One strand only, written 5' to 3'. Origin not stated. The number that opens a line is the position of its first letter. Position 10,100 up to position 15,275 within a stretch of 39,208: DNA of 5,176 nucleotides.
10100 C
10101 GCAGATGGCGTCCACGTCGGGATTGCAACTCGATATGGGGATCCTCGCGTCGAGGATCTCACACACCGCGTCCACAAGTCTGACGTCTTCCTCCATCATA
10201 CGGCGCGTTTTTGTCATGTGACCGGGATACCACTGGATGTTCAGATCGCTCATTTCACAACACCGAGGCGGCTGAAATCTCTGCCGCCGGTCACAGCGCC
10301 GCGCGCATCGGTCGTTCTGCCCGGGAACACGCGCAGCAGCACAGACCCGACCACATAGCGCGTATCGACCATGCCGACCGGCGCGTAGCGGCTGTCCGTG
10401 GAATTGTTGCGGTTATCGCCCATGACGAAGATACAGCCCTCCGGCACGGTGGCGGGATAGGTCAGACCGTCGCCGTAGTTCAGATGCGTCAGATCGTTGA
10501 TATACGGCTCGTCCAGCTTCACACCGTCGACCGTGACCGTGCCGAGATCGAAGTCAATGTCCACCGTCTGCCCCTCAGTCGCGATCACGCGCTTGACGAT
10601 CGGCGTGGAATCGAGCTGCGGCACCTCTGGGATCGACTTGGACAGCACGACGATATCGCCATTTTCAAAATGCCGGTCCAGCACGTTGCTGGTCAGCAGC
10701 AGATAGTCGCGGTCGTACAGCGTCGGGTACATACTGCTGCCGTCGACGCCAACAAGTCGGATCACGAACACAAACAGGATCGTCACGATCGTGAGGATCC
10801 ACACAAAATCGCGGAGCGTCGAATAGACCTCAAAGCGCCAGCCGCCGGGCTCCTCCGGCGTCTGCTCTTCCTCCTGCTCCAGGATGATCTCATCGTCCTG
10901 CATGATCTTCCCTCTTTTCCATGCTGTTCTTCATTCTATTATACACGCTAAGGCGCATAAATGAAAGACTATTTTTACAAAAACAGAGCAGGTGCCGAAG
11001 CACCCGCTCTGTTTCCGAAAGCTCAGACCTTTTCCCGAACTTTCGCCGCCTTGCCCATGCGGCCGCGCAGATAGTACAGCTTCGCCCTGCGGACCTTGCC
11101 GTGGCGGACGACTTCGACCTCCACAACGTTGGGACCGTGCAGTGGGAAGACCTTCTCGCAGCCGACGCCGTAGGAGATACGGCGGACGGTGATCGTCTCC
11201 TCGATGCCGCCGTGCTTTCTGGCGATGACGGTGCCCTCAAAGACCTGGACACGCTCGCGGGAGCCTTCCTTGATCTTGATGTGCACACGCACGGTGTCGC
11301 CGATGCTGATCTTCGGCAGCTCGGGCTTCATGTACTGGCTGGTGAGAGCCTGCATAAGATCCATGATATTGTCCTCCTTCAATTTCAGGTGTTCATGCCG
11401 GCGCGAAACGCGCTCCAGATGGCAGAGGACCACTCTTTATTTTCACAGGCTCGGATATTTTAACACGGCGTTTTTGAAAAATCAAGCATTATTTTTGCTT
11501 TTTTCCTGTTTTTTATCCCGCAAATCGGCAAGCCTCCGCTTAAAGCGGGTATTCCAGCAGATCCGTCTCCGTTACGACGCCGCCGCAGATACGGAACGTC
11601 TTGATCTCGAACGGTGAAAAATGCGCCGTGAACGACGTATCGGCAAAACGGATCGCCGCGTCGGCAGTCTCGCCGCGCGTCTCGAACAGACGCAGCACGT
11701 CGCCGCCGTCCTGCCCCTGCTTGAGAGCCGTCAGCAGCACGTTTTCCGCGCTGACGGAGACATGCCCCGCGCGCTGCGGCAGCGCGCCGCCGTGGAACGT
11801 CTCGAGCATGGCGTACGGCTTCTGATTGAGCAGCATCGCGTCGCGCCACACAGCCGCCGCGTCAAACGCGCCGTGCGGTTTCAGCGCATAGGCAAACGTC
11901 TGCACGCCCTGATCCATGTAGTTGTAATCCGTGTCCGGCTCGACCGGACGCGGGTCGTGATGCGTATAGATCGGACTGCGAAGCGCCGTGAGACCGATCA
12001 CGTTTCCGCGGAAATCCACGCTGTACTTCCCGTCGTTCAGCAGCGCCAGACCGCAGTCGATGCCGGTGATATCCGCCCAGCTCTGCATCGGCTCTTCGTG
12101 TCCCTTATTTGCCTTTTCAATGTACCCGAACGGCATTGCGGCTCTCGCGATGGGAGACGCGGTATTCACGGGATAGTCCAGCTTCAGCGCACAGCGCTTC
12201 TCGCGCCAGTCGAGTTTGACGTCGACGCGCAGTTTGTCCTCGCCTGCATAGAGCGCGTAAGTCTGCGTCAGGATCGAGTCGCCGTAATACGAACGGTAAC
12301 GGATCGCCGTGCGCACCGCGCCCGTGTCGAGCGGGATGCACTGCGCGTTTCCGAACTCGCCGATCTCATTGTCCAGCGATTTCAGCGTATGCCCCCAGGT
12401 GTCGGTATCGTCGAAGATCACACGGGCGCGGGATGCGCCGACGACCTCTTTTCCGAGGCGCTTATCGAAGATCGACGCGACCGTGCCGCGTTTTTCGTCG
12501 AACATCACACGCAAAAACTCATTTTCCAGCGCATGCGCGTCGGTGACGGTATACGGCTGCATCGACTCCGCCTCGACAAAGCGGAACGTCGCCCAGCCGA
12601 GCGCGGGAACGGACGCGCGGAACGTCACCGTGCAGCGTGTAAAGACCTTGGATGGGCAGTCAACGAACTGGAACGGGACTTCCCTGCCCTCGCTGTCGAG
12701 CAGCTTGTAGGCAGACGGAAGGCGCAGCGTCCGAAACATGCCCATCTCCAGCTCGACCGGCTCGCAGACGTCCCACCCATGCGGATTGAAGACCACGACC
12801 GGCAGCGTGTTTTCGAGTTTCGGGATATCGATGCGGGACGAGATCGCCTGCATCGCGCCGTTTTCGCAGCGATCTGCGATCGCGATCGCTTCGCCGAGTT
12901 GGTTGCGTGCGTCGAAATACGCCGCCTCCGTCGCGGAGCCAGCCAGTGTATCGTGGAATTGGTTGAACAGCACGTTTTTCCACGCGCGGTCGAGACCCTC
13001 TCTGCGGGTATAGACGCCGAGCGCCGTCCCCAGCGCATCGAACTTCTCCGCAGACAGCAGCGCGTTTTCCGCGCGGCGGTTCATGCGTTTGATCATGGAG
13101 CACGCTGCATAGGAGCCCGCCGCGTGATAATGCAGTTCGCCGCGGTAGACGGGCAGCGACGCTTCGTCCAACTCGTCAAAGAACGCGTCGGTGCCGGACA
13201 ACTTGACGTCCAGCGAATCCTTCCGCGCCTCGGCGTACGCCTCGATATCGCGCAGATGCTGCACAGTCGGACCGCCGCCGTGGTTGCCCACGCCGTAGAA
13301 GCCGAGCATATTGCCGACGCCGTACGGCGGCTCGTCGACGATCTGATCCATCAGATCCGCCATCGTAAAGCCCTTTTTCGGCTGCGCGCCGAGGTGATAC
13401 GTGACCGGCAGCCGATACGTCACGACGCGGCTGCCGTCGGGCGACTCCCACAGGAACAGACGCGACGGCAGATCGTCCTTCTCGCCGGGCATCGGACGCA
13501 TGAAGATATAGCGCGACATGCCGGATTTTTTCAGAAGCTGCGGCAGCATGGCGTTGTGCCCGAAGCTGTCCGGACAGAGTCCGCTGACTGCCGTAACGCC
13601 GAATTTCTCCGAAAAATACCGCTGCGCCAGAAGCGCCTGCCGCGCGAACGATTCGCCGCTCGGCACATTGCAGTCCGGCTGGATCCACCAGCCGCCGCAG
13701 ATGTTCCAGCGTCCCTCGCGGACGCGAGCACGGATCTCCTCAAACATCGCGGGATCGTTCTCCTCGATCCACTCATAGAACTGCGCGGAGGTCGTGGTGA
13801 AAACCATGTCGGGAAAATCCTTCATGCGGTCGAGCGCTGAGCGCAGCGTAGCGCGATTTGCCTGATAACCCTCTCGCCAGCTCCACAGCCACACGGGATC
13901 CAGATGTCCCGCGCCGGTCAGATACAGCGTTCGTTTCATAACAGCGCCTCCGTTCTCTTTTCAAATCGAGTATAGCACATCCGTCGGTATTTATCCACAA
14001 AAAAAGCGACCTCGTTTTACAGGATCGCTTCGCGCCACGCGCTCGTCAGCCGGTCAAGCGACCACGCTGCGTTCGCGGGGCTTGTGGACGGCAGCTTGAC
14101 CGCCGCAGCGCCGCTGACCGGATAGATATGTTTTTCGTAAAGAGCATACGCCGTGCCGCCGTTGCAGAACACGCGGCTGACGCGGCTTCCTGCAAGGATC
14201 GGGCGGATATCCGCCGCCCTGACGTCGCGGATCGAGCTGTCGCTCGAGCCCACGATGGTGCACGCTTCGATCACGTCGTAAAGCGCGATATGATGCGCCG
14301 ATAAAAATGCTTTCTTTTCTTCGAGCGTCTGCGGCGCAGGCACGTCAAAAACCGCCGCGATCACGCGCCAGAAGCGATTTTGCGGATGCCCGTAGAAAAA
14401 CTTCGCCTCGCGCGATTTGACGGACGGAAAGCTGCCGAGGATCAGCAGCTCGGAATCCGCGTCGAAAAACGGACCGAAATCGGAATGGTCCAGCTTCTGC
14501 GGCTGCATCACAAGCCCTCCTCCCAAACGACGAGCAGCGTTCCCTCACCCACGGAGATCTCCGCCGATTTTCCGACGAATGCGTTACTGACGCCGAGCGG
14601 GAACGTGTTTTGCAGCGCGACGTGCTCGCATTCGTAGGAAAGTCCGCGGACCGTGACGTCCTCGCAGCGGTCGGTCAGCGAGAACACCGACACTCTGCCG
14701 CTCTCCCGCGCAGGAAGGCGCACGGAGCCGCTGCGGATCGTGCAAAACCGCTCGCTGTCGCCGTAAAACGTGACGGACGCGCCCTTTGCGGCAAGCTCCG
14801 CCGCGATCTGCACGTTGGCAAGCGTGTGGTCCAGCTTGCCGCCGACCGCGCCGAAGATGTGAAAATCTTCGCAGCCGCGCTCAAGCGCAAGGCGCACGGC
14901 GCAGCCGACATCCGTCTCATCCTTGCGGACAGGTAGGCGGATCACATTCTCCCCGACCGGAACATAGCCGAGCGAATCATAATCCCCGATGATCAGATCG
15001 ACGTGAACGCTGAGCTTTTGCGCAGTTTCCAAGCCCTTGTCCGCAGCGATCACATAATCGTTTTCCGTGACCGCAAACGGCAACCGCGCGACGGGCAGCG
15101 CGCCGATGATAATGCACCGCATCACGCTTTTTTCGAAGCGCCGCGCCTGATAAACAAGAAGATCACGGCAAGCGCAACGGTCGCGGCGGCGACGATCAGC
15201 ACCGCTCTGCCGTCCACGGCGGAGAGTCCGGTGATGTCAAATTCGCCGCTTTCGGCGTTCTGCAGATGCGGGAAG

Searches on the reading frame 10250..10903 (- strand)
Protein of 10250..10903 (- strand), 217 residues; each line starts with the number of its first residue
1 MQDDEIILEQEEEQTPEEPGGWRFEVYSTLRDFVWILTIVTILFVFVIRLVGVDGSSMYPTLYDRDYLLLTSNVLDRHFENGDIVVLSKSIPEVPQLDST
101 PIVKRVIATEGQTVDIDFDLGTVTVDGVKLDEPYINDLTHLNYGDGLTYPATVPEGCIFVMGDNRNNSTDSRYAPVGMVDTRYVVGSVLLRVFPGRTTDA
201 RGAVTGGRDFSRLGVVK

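Call 17: search_protein_families(library=pfam, proteins=[window:10250-10903:-], max_evalue=0.00001)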
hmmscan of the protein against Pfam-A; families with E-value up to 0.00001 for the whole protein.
window:10250-10903:- (217 aa): 1 family
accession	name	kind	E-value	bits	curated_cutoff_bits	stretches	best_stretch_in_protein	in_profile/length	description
PF10502.14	Peptidase_S26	-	9.2e-33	114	22.9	1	30-192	5-167/168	Signal peptidase, peptidase S26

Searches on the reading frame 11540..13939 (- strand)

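Call 17: search_protein_families(library=pfam, proteins=[window:11540-13939:-], max_evalue=0.00001)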
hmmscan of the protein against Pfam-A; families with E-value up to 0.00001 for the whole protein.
window:11540-13939:- (799 aa): 3 families
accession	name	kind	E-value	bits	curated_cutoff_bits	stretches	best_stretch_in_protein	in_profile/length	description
PF01074.27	Glyco_hydro_38N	-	1e-56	192.8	25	1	5-259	2-257/270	Glycosyl hydrolases family 38 N-terminal domain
PF07748.19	Glyco_hydro_38C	-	1.5e-29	104.1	25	1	471-658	1-202/206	Glycosyl hydrolases family 38 C-terminal domain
PF09261.16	Alpha-mann_mid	-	1.6e-15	57.4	31.1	1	275-365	5-95/96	Alpha mannosidase middle domain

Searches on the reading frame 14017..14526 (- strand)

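Call 17: search_protein_families(library=pfam, proteins=[window:14017-14526:-], max_evalue=0.00001)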
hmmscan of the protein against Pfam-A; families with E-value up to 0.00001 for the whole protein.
window:14017-14526:- (169 aa): 1 family
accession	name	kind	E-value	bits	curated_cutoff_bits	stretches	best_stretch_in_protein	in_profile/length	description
PF03167.25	UDG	-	2.6e-09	37.7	24.3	1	20-165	3-138/141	Uracil DNA glycosylase superfamily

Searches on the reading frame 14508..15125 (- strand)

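Call 17: search_protein_families(library=pfam, proteins=[window:14508-15125:-], max_evalue=0.00001)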
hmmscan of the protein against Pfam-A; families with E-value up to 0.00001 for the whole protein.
window:14508-15125:- (205 aa): 2 families
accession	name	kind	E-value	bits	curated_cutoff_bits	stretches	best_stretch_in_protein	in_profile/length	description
PF04263.21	TPK_catalytic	-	1.2e-18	67.5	30.7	1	20-118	6-111/113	Thiamin pyrophosphokinase, catalytic domain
PF04265.19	TPK_B1_binding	-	1e-09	38.3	22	1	144-197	13-67/67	Thiamin pyrophosphokinase, vitamin B1 binding domain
